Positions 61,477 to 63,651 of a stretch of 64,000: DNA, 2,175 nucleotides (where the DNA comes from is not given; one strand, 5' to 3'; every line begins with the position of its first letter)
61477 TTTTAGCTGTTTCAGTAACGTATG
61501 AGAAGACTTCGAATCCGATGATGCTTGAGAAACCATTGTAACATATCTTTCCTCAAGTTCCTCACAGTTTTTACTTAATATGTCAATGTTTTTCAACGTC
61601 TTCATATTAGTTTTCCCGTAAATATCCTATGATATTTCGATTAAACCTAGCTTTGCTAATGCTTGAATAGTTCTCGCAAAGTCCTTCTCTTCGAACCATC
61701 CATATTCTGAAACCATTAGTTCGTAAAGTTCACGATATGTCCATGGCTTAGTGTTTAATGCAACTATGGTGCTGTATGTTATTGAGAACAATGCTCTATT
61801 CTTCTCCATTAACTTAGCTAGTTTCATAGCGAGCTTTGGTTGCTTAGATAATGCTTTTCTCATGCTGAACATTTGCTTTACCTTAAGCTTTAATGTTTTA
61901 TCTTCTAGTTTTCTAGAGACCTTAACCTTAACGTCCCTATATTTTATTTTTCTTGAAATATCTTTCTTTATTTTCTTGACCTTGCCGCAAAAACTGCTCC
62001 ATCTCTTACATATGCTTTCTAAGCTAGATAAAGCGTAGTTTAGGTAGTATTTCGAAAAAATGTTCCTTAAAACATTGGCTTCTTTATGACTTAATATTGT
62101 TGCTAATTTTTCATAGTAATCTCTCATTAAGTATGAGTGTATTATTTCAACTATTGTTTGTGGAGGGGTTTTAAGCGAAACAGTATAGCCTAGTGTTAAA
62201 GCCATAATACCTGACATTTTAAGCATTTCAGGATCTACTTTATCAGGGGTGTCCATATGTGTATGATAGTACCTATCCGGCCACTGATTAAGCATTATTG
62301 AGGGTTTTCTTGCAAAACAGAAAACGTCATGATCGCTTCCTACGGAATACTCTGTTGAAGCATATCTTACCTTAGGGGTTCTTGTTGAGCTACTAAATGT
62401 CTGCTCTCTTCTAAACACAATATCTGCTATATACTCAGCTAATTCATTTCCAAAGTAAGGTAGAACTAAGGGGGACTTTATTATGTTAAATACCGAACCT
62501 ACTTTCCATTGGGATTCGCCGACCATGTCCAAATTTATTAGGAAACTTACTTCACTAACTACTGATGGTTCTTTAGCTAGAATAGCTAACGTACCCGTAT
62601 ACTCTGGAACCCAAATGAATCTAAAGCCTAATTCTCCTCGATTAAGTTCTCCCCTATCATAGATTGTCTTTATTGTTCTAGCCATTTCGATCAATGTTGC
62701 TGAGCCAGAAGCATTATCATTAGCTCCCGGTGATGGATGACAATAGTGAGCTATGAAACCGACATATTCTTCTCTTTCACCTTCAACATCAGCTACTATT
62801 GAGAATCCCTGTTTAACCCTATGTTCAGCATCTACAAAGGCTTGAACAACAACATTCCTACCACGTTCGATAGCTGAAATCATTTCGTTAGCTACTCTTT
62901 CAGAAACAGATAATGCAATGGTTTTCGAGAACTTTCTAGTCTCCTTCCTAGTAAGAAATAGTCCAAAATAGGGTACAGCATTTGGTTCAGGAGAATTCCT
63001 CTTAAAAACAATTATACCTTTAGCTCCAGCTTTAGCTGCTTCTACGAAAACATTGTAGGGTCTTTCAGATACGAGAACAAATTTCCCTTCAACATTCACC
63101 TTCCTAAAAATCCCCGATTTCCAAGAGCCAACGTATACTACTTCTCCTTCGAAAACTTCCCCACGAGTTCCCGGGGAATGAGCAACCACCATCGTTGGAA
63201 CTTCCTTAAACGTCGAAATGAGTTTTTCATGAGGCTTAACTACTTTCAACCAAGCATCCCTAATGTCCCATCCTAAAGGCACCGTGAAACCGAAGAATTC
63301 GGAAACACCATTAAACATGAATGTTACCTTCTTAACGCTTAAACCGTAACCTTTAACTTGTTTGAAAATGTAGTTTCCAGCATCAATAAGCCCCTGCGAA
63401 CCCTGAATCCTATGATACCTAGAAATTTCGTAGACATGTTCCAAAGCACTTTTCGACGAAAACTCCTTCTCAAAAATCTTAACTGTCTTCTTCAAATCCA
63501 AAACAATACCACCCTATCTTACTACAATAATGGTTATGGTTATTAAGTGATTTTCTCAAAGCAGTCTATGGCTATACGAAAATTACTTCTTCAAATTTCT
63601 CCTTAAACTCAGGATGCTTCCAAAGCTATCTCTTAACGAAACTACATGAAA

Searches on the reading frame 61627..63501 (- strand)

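Call 36: search_protein_families(library=pfam, proteins=[window:61627-63501:-], max_evalue=0.01)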
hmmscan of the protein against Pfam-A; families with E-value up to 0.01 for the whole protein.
window:61627-63501:- (624 aa): 3 families
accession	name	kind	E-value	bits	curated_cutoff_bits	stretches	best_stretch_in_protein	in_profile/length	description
PF04389.22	Peptidase_M28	-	1.1e-16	61.6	21.3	1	235-434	2-189/193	Peptidase family M28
PF16254.10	DUF4910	-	2.9e-13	49.7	26.6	1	239-430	63-233/247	Domain of unknown function (DUF4910)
PF02225.27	PA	-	0.0016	18.9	23.9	1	118-170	2-63/95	PA domain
